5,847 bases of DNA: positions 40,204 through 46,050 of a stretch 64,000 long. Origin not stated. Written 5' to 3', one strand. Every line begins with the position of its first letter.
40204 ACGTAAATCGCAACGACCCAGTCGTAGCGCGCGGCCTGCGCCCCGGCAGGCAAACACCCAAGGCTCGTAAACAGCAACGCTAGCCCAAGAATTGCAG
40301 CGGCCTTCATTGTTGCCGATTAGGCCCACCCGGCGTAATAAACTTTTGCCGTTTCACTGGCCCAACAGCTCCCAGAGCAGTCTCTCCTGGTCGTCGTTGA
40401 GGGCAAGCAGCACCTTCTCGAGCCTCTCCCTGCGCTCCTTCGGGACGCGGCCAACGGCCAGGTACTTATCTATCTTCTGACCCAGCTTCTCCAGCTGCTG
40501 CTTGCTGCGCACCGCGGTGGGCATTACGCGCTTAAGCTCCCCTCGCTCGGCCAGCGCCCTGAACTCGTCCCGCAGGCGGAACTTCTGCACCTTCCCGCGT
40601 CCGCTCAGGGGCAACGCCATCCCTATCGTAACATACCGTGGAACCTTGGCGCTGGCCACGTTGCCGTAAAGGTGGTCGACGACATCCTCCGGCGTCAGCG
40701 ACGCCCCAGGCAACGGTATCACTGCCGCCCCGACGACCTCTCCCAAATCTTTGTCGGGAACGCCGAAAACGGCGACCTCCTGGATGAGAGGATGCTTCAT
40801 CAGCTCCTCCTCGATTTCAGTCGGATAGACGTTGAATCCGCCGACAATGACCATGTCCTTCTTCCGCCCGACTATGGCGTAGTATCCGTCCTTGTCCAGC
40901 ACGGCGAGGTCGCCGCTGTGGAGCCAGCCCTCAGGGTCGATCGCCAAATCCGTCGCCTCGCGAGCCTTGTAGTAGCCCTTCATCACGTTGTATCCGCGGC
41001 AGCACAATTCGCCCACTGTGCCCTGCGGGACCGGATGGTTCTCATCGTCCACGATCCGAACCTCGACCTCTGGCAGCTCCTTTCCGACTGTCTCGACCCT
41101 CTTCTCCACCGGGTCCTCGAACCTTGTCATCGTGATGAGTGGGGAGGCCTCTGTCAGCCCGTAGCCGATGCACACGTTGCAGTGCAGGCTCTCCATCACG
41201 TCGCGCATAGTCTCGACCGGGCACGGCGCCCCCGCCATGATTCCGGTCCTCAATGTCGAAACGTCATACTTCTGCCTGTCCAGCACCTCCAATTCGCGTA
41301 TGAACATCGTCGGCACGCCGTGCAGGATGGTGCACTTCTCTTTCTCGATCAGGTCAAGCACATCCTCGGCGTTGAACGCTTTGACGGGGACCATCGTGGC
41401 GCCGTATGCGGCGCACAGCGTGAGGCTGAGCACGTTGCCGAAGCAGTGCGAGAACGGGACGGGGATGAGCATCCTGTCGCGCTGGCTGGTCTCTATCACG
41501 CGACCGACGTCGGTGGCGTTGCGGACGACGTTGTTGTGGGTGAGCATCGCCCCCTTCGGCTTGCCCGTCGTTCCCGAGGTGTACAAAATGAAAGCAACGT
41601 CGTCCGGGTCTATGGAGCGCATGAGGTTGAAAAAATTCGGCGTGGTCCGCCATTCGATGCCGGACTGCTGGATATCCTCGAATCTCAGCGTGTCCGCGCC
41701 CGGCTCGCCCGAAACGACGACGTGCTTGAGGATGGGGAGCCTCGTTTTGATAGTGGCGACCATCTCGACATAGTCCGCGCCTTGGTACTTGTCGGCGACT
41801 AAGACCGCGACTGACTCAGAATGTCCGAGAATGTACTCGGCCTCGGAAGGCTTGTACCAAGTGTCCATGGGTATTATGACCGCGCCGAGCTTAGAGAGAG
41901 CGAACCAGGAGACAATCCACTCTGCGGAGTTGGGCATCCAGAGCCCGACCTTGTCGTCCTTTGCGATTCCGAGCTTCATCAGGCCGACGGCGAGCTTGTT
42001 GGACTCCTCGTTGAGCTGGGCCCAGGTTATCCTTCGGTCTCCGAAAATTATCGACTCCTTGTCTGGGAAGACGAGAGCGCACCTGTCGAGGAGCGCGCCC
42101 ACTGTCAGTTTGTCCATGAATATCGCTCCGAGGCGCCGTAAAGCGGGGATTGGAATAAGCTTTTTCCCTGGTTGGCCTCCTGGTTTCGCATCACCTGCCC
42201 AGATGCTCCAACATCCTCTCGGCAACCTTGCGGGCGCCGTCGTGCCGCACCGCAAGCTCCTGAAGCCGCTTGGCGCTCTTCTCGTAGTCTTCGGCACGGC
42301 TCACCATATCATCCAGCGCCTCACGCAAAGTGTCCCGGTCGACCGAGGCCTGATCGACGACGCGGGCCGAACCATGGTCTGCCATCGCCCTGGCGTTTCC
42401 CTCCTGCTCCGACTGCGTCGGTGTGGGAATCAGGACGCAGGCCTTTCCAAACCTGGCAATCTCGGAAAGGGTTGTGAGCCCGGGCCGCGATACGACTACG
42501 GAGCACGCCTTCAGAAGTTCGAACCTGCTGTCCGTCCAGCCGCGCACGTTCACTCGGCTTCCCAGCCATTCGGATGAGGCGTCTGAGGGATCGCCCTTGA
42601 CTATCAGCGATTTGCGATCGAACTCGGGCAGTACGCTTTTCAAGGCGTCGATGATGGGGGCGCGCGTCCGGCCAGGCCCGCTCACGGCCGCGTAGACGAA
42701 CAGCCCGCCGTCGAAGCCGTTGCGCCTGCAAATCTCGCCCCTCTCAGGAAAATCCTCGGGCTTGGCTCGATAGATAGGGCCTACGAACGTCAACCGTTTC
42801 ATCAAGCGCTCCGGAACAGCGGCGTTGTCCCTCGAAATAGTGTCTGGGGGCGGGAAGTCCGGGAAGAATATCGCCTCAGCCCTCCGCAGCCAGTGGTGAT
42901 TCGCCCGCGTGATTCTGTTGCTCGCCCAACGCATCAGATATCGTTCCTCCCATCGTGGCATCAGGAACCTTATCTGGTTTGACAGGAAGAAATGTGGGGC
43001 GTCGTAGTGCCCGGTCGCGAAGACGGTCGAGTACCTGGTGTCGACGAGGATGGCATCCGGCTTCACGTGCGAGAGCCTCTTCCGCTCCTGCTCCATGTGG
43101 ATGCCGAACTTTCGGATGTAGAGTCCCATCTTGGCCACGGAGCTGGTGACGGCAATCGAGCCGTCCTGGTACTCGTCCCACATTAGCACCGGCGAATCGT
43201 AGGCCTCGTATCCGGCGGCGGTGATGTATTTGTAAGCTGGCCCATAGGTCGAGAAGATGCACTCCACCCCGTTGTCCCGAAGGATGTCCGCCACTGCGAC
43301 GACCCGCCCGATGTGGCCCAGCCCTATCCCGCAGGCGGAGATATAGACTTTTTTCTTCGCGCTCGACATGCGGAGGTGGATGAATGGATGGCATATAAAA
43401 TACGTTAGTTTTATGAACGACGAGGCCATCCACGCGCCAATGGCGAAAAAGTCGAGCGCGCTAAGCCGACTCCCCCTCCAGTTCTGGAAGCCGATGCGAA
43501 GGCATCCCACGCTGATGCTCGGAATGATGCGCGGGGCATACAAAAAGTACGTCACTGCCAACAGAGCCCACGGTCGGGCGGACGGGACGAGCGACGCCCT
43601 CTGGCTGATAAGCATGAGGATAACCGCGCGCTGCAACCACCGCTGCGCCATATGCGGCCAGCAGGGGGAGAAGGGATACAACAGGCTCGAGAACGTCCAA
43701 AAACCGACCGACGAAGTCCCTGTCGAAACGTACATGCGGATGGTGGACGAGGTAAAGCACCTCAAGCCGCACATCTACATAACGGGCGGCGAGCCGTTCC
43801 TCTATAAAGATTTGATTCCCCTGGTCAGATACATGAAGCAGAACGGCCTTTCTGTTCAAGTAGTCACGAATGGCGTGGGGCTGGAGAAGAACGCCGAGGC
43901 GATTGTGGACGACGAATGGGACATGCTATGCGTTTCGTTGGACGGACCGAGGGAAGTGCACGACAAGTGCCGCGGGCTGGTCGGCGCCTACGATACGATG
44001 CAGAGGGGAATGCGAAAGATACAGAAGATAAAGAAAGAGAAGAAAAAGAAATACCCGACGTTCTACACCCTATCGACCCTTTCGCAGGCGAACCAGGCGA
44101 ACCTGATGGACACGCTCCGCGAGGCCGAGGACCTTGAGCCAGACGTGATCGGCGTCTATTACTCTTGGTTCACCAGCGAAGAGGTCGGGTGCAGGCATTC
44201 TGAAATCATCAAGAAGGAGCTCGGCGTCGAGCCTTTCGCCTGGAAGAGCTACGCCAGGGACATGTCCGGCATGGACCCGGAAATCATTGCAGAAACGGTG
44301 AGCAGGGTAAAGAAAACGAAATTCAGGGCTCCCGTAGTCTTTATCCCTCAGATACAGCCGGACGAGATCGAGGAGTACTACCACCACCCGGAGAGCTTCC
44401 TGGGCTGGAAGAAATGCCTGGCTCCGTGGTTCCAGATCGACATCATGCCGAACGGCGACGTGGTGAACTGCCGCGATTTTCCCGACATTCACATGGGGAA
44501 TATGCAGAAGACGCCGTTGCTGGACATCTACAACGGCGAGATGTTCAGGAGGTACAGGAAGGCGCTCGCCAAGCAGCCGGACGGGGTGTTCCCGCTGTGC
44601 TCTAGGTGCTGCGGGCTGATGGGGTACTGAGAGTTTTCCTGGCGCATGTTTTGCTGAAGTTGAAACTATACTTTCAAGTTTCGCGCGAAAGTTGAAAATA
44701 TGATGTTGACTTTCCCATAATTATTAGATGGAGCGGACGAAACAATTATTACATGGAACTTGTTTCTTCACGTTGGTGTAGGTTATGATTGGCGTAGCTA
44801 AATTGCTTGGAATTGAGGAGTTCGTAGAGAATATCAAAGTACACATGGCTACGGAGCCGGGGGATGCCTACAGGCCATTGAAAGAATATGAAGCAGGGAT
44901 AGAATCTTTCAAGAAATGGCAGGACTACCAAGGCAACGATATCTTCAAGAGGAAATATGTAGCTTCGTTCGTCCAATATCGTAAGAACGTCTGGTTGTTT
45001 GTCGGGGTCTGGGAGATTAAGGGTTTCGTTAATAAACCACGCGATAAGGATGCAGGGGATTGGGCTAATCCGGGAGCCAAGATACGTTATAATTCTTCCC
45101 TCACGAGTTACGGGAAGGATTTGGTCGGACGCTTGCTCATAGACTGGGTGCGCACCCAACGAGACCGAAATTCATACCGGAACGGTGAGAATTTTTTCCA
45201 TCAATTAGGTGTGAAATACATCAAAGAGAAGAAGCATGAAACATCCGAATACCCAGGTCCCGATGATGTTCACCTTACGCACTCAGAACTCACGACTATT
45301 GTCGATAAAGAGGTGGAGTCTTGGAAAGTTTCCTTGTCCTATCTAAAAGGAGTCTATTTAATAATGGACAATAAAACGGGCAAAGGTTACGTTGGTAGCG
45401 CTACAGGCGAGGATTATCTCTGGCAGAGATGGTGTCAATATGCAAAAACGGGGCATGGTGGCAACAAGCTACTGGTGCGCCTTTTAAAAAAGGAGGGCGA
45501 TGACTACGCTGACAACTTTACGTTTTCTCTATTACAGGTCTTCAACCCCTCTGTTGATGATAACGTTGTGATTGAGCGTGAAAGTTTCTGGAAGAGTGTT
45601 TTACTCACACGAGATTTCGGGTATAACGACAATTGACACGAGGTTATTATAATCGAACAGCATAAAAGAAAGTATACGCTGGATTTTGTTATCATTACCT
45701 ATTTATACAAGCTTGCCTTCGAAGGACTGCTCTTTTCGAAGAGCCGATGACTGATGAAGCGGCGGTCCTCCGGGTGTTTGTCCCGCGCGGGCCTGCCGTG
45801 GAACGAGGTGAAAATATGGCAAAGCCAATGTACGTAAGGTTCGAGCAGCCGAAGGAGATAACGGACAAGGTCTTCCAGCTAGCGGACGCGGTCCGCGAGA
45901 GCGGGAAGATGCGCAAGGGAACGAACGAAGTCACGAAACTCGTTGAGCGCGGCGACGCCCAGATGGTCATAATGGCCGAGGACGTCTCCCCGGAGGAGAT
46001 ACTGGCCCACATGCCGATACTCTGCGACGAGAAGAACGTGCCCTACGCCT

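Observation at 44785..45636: Solitary GIY-YIG nuclease with a novel 185-aa N-terminal domain in an AT-rich island next to the ribosomal-protein cluster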

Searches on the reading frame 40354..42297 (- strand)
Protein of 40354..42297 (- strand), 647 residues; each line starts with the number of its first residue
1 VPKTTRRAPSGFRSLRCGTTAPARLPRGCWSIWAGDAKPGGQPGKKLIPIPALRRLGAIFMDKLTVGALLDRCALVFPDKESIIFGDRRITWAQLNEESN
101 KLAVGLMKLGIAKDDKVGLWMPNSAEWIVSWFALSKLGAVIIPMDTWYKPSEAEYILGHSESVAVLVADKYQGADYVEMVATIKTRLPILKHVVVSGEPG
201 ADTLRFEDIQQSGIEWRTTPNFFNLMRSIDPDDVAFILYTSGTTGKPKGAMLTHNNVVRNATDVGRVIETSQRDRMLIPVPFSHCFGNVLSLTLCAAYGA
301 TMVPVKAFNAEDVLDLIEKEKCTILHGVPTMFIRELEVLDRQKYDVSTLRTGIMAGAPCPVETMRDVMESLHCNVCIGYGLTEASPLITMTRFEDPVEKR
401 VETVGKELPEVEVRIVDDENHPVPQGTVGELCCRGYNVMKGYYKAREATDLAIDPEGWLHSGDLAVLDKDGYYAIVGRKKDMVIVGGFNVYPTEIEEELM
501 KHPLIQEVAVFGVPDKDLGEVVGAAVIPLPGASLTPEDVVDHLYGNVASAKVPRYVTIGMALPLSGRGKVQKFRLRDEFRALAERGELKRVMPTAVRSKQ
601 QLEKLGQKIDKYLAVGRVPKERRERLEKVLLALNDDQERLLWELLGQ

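Call 22: search_protein_families(library=pfam, proteins=[window:40354-42297:-], max_evalue=0.001)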
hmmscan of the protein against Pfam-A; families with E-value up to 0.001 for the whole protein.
window:40354-42297:- (647 aa): 2 families
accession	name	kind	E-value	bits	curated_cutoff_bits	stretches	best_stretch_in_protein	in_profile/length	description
PF00501.34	AMP-binding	-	5.7e-103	345.1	29.9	1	71-443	2-384/384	AMP-binding enzyme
PF13193.12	AMP-binding_C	-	8.3e-15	55.9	24.5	1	494-569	1-76/76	AMP-binding enzyme C-terminal domain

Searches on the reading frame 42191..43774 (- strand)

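Call 22: search_protein_families(library=pfam, proteins=[window:42191-43774:-], max_evalue=0.001)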
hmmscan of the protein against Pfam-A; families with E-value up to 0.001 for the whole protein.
window:42191-43774:- (527 aa): 1 family
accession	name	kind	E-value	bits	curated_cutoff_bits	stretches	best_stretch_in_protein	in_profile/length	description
PF04101.22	Glyco_tran_28_C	-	6.6e-16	59.2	22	1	410-503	58-153/166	Glycosyltransferase family 28 C-terminal domain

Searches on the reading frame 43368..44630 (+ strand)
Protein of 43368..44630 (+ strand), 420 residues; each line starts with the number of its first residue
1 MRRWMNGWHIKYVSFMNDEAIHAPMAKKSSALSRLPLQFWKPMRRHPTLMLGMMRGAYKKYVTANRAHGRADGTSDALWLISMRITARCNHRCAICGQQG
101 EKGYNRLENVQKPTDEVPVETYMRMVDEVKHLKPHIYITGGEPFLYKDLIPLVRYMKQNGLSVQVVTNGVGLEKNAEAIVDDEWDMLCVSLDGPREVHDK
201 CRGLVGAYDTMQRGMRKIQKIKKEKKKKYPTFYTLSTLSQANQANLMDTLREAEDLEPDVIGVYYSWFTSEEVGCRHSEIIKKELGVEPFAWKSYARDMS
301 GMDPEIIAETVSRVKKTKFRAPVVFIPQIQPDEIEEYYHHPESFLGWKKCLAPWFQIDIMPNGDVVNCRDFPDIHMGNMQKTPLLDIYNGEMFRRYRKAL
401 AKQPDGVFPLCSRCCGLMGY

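Call 22: search_protein_families(library=pfam, proteins=[window:43368-44630:+], max_evalue=0.001)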
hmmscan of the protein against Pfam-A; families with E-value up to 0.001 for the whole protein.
window:43368-44630:+ (420 aa): 3 families
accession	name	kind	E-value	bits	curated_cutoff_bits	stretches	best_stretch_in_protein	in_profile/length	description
PF04055.27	Radical_SAM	-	3.7e-17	63.4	29.5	1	84-223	2-141/166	Radical SAM superfamily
PF13186.11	SPASM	-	7e-12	45.9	21.5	1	350-414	1-66/67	Iron-sulfur cluster-binding domain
PF13353.11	Fer4_12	-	2e-05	25.4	22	1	87-196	13-118/137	4Fe-4S single cluster domain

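Call 23: find_related_loci(query=window:43368-44627:+, collection=genome_contigs, flank=6000)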
Query window:43368-44627:+ (420 aa) in genome_contigs; peptide patterns used: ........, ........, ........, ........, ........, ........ (x = any residue, [..] = any of these).
354 stretches matched a pattern; 2 encode a relative of the query (tblastn E <= 1e-3); 2 distinct loci.
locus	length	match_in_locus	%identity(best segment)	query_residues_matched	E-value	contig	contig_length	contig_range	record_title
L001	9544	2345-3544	86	22-420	0e+0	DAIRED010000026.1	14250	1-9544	MAG TPA_asm: Thermoplasmatota archaeon isolate CTOTU11644 NODE_2531_length_14250_cov_4.499824, whole genome shotgun sequ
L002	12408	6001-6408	26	80-221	4e-13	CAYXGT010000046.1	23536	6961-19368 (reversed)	MAG TPA_asm: uncultured Pirellulales bacterium isolate binchicken_co262_293 genome assembly, contig: NODE_2147_length_23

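Call 26: search_protein_families(library=padloc, proteins=[L001:3901-4983:+, L001:5017-5787:-, L001:3652-3882:+, L001:3555-3770:-], max_evalue=0.01)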
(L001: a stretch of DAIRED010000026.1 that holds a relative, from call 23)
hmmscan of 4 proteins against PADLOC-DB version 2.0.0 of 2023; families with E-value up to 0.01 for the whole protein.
L001:3901-4983:+ (360 aa): 0 families

L001:5017-5787:- (256 aa): 14 families
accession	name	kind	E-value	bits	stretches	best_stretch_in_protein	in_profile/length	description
PDLC04938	PDC-S15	-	6.2e-67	223.9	1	2-253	38-271/276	-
PDLC04937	PDC-S15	-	2.1e-38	130.4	1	4-250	12-246/254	-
PDLC04929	PDC-S15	-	1.9e-33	114.7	2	4-147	1-141/308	-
PDLC04936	PDC-S15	-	4.9e-29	99.7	2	16-138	21-134/300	-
PDLC04933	PDC-S15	-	2.2e-28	97.5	2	16-140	6-121/286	-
PDLC04931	PDC-S15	-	2.3e-23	81.4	1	37-247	62-267/282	-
PDLC04926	PDC-S15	-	1.1e-22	78.4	1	4-141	1-131/300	-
PDLC04927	PDC-S15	-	4.1e-21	73.3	1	5-137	11-126/422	-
PDLC04934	PDC-S15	-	9.4e-21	72.3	1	34-197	55-211/416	-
PDLC04940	PDC-S15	-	1e-15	56.1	1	8-246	16-261/280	-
PDLC04932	PDC-S15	-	1.2e-14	52.4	1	35-134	38-146/324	-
PDLC04930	PDC-S15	-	6.6e-13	46.4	1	40-157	27-139/380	-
PDLC04939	PDC-S15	-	8.3e-12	42.7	1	38-146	30-129/487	-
PDLC04935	PDC-S15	-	2.4e-06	24.7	1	40-193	139-279/535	-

L001:3652-3882:+ (76 aa): 0 families

L001:3555-3770:- (71 aa): 0 families

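Call 27: search_protein_families(library=pfam, proteins=[L001:3901-4983:+, L001:5017-5787:-, L001:3652-3882:+, L001:3555-3770:-, L001:5965-6336:+, L001:6350-6559:+, L001:1110-2366:-], max_evalue=0.01)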
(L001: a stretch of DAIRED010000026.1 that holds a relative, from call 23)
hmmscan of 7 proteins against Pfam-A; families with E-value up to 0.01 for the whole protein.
L001:3901-4983:+ (360 aa): 0 families

L001:5017-5787:- (256 aa): 1 family
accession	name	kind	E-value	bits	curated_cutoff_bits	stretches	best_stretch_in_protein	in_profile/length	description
PF08867.16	FRG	-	2.1e-27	96.3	25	1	39-131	2-90/94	FRG domain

L001:3652-3882:+ (76 aa): 0 families

L001:3555-3770:- (71 aa): 0 families

L001:5965-6336:+ (123 aa): 2 families
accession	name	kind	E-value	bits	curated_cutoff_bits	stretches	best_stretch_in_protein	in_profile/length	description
PF01248.31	Ribosomal_L7Ae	-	4.3e-26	90.9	22.1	1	21-106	5-90/95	Ribosomal protein L7Ae/L30e/S12e/Gadd45 family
PF08228.16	RNase_P_pop3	-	0.0077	16.7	22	1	27-79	51-107/158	RNase P subunit Pop3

L001:6350-6559:+ (69 aa): 1 family
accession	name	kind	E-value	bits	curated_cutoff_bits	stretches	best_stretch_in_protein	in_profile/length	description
PF01200.24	Ribosomal_S28e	-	2.6e-31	107.8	25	1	5-66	3-64/64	Ribosomal protein S28e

L001:1110-2366:- (418 aa): 3 families
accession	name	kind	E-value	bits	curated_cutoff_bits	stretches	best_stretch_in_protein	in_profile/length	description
PF04101.22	Glyco_tran_28_C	-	3.3e-17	63.5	22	1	292-395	47-154/166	Glycosyltransferase family 28 C-terminal domain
PF06722.18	EryCIII-like_C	-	1.8e-05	25.2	31.7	1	271-412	5-142/145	Erythromycin biosynthesis protein CIII-like, C-terminal domain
PF13528.12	Glyco_trans_1_3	-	5.5e-05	22.9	25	1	267-378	207-318/322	Glycosyl transferase family 1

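Call 75: find_related_loci(query=window:43368-44627:+, collection=metagenome_contigs, flank=5000)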
Query window:43368-44627:+ (420 aa) in metagenome_contigs; peptide patterns used: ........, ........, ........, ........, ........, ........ (x = any residue, [..] = any of these).
600 stretches matched a pattern (row limit reached: there are more); 4 encode a relative of the query (tblastn E <= 1e-3); 4 distinct loci.
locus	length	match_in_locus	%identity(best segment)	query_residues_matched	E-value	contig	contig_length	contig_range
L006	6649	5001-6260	90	1-420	0e+0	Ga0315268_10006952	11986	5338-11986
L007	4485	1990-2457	25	83-251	1e-10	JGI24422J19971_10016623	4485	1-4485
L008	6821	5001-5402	28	83-224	1e-9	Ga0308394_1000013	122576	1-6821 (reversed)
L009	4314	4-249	25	81-170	2e-6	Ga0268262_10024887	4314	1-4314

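Call 89: search_protein_families(library=phrogs, proteins=[L001:3901-4983:+, L001:3652-3882:+, L001:5017-5787:-], max_evalue=0.01)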
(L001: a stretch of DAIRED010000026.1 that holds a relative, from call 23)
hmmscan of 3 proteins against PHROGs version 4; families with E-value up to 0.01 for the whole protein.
L001:3901-4983:+ (360 aa): 0 families

L001:3652-3882:+ (76 aa): 0 families

L001:5017-5787:- (256 aa): 2 families
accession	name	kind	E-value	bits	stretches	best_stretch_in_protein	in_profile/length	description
phrog_4962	-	unknown function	9.3e-34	118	1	19-251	174-453/467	-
phrog_24967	-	unknown function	6.3e-08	33.2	1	32-129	33-127/385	-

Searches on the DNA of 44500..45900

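Call 79: search_rna_families(source=window, start=44500, end=45900, threshold=evalue, max_evalue=1)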
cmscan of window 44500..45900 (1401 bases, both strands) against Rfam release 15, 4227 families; matches with E-value up to 1: 0.
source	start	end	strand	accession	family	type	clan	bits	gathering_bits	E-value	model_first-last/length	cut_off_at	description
